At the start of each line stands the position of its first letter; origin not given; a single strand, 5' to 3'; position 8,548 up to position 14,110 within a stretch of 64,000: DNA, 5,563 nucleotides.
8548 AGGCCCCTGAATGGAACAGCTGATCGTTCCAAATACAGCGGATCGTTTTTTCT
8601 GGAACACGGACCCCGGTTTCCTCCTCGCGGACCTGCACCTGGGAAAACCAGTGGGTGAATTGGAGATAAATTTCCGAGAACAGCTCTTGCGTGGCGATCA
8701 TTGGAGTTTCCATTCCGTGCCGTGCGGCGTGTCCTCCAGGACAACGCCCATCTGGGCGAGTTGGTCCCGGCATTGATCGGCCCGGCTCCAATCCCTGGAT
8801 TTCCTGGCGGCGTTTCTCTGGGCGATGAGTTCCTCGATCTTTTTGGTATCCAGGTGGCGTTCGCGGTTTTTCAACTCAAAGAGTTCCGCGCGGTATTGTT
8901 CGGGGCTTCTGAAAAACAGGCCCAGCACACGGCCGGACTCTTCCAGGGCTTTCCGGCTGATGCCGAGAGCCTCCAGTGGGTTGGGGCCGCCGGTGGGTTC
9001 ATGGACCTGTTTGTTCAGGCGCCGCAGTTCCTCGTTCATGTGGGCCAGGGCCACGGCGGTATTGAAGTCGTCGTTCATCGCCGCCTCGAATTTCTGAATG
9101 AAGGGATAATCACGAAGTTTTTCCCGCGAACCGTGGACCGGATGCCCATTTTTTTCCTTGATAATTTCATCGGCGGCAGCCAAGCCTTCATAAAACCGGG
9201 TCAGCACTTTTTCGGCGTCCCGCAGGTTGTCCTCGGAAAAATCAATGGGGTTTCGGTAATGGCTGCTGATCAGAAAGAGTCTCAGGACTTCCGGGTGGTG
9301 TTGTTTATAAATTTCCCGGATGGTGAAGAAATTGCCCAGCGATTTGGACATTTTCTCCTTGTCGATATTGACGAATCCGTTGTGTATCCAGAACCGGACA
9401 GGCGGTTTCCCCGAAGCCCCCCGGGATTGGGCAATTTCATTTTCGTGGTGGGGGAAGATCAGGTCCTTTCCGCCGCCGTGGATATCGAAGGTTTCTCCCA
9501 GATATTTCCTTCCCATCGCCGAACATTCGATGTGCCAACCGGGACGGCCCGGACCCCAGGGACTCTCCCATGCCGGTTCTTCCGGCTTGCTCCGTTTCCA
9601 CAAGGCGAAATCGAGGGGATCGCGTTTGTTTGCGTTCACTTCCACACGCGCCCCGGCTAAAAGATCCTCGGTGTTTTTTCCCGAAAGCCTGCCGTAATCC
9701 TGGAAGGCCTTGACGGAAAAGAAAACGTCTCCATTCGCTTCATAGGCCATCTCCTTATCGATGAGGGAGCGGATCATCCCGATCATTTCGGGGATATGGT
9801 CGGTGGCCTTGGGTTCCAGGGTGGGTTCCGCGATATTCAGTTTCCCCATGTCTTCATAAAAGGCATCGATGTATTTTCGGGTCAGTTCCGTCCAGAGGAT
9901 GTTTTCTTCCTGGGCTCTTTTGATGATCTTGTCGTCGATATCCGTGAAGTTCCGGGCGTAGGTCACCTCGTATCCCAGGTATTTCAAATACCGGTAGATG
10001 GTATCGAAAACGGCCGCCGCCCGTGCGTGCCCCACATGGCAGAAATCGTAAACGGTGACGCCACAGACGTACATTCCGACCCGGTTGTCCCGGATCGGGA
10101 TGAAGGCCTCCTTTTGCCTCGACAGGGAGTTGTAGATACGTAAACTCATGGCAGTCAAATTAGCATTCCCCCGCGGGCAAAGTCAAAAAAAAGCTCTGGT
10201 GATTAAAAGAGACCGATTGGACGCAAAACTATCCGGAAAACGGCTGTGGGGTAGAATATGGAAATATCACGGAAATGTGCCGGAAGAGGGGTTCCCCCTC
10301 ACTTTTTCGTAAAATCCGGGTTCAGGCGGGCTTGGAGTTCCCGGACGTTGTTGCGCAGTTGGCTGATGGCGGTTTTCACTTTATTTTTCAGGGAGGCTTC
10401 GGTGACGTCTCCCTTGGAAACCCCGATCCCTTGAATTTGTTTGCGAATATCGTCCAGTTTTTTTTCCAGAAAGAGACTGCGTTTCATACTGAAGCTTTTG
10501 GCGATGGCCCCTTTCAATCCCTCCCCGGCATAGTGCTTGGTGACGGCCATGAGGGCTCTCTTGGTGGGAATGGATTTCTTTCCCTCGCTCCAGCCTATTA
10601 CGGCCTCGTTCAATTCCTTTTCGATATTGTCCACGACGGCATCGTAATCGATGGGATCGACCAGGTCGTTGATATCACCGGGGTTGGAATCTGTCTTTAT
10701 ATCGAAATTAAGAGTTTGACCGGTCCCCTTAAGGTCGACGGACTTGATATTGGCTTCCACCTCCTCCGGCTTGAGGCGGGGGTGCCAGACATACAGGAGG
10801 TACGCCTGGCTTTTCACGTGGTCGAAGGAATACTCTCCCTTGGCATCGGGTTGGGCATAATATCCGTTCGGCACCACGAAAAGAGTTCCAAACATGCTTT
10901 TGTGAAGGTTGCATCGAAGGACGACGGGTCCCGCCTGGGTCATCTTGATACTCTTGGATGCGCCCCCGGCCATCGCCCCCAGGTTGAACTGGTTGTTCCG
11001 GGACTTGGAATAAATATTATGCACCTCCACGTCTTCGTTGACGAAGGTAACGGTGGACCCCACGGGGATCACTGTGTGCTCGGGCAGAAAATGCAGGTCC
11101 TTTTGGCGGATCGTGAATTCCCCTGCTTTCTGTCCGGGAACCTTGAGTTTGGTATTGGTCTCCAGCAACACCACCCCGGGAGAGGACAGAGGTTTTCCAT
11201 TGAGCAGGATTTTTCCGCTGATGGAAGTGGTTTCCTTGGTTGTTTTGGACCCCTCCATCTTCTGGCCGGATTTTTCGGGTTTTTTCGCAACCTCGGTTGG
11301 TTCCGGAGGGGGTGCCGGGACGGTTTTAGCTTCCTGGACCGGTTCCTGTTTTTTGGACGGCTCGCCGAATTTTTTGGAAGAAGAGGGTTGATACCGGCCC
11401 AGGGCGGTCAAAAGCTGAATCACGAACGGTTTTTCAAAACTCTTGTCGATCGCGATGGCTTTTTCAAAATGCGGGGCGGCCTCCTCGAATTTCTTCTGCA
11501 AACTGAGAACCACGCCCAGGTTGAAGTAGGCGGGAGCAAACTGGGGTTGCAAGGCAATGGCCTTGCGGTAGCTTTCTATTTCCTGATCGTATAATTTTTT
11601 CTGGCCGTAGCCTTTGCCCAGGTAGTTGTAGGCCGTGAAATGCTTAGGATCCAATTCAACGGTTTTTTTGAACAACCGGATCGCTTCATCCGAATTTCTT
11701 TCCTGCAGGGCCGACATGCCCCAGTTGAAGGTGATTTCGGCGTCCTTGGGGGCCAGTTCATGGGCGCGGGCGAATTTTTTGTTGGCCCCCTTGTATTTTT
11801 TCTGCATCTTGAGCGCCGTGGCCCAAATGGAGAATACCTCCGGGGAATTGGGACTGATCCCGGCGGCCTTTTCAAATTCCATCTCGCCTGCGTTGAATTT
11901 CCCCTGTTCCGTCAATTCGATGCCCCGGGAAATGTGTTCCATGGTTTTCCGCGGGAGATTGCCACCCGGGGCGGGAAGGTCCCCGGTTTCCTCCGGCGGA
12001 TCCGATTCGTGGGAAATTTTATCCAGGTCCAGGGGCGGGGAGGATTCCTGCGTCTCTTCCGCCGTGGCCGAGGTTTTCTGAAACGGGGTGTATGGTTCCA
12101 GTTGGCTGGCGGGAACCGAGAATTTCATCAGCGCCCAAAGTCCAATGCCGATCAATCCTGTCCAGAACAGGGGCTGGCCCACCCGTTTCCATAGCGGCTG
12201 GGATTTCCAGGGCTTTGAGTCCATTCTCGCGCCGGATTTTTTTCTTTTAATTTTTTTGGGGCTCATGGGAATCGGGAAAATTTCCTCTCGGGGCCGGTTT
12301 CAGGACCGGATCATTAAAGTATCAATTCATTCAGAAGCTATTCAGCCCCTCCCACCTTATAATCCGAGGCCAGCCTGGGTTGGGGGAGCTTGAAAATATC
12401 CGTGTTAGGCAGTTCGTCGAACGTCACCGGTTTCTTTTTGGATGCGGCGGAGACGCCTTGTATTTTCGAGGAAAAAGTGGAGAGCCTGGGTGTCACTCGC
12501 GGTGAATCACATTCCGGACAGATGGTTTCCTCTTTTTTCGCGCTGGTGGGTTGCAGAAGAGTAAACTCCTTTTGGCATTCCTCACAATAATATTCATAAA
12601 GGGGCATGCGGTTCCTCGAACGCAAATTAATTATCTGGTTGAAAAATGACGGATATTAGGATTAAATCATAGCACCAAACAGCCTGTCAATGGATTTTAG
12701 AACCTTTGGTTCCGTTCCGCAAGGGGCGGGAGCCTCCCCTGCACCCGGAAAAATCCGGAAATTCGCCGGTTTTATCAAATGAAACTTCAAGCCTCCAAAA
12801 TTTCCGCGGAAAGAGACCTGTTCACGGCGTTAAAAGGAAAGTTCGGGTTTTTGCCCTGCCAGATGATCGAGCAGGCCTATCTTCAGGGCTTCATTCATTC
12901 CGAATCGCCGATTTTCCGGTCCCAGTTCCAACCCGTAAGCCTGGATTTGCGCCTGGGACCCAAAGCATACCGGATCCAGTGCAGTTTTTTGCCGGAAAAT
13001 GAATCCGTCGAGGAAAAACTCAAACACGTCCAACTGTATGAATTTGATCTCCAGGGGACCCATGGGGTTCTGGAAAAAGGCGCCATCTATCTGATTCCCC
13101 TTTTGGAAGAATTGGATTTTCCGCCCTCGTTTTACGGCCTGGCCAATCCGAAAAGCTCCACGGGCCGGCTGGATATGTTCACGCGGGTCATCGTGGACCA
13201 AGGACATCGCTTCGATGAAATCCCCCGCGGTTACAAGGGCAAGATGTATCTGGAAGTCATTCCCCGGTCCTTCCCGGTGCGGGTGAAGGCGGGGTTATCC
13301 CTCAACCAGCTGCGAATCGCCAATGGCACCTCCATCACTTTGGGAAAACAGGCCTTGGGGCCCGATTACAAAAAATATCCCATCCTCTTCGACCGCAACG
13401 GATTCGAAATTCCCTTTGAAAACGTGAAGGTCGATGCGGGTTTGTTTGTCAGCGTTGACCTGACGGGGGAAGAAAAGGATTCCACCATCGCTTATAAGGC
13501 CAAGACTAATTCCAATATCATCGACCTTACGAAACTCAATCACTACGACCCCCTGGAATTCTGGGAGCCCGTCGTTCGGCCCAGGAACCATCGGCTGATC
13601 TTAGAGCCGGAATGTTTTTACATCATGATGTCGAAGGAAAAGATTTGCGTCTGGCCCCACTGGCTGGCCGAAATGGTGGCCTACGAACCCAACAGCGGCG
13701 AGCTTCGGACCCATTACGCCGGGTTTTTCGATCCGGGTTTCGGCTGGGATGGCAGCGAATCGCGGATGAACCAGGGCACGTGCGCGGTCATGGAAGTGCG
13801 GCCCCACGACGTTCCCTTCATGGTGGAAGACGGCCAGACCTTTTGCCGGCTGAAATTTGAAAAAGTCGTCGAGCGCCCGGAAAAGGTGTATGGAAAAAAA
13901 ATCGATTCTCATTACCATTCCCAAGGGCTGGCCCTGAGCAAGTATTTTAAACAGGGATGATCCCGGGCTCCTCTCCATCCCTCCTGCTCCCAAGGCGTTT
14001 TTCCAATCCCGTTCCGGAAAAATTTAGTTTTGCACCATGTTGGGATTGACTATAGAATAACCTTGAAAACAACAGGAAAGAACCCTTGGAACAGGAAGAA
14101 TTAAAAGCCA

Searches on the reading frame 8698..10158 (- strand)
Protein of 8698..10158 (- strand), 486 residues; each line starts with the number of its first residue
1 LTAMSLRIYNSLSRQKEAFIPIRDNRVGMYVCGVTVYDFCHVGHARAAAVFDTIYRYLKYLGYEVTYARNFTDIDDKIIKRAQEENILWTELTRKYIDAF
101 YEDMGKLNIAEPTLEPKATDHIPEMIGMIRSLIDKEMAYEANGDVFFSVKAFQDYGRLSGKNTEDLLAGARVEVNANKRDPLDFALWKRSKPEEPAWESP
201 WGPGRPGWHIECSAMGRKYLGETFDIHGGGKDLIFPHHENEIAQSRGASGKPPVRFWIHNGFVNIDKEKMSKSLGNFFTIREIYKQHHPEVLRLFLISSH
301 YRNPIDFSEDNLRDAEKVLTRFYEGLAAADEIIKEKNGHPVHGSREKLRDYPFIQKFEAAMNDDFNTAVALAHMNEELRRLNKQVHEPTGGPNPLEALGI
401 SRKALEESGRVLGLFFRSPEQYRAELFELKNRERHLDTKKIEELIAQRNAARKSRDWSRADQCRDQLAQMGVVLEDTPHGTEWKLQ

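Call 77: search_protein_families(library=pfam, proteins=[window:8698-10158:-], max_evalue=0.00001)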
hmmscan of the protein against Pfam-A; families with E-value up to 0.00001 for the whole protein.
window:8698-10158:- (486 aa): 6 families
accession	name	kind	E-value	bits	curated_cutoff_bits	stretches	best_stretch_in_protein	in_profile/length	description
PF01406.26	tRNA-synt_1e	-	9.6e-135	449.2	27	1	20-316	3-300/301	tRNA synthetases class I (C) catalytic domain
PF09190.17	DALR_2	-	7e-13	49.4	22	1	356-415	1-56/57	DALR domain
PF09334.17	tRNA-synt_1g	-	1.6e-11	44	20.1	0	257-311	315-370/391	tRNA synthetases class I (M)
PF00133.28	tRNA-synt_1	-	4.2e-09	36.1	22.7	1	225-307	330-413/414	tRNA synthetases class I (I, L, M and V)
PF23493.1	CysS_C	-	2.3e-08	34.5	23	1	440-483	7-50/51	Cysteinyl-tRNA ligase anticodon binding domain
PF01921.24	tRNA-synt_1f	-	8.8e-08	31.9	27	1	230-320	241-333/360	tRNA synthetases class I (K)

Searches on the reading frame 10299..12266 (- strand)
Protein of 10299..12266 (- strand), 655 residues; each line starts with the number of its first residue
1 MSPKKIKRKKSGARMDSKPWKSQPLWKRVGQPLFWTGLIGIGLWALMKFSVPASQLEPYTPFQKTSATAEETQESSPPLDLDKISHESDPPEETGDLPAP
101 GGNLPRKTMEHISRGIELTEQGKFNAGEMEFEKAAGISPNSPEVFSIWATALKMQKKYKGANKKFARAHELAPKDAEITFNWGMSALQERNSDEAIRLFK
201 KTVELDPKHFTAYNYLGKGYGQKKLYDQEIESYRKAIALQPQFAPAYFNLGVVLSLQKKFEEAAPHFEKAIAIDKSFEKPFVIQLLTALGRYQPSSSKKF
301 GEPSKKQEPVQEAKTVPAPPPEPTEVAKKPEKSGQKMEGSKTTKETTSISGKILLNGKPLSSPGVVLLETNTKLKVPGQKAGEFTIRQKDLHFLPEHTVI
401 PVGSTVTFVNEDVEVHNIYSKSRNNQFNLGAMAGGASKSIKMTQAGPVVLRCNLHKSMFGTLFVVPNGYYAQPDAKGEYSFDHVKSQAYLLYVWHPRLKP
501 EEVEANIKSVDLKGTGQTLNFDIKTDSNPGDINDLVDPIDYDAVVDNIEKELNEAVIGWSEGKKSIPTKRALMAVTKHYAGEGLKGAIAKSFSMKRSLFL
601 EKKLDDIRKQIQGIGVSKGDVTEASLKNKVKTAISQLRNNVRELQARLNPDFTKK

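Call 77: search_protein_families(library=pfam, proteins=[window:10299-12266:-], max_evalue=0.00001)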
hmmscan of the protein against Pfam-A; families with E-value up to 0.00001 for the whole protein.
window:10299-12266:- (655 aa): 10 families
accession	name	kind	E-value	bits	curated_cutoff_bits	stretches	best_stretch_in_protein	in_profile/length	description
PF07719.23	TPR_2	-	1.9e-21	74.8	27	1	244-275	1-32/34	Tetratricopeptide repeat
PF00515.34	TPR_1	-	1.1e-20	72.9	27.8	1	244-276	1-33/34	Tetratricopeptide repeat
PF13414.12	TPR_11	-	5.6e-17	61.6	26.8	1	226-255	10-39/42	TPR repeat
PF13181.12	TPR_8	-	7.6e-15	54.2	25.7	0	244-276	1-33/34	Tetratricopeptide repeat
PF13432.12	TPR_16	-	5.6e-13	49.5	32.7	1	181-242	2-63/65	Tetratricopeptide repeat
PF13431.12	TPR_17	-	8.2e-13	48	24.4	0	233-263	2-32/34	Tetratricopeptide repeat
PF13424.12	TPR_12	-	5.4e-11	43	30.1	0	246-275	47-76/77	Tetratricopeptide repeat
PF14559.12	TPR_19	-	1.2e-09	38.8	25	0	154-214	3-62/68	Tetratricopeptide repeat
PF13428.12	TPR_14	-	1e-08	35.4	23.5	0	183-218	8-43/44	Tetratricopeptide repeat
PF24575.1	TPR_Slam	-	4.6e-08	33.9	35.2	0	222-267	59-104/104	Surface lipoprotein assembly modifier, N-terminal TPR repeats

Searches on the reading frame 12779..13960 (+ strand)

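Call 77: search_protein_families(library=pfam, proteins=[window:12779-13960:+], max_evalue=0.00001)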
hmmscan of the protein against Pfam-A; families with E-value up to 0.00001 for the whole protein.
window:12779-13960:+ (393 aa): 3 families
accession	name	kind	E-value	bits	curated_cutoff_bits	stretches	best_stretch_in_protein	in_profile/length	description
PF22569.1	DCD_C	-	3.2e-68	229.3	22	1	216-390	21-192/192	2'-deoxycytidine 5'-triphosphate deaminase (DCD), C-terminal domain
PF06559.16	DCD_N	-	2.4e-61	206.8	21.4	1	22-183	2-163/164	2'-deoxycytidine 5'-triphosphate deaminase (DCD) N-terminal domain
PF22769.1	DCD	-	1.9e-53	181.1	27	2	25-181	2-151/153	dCTP deaminase-like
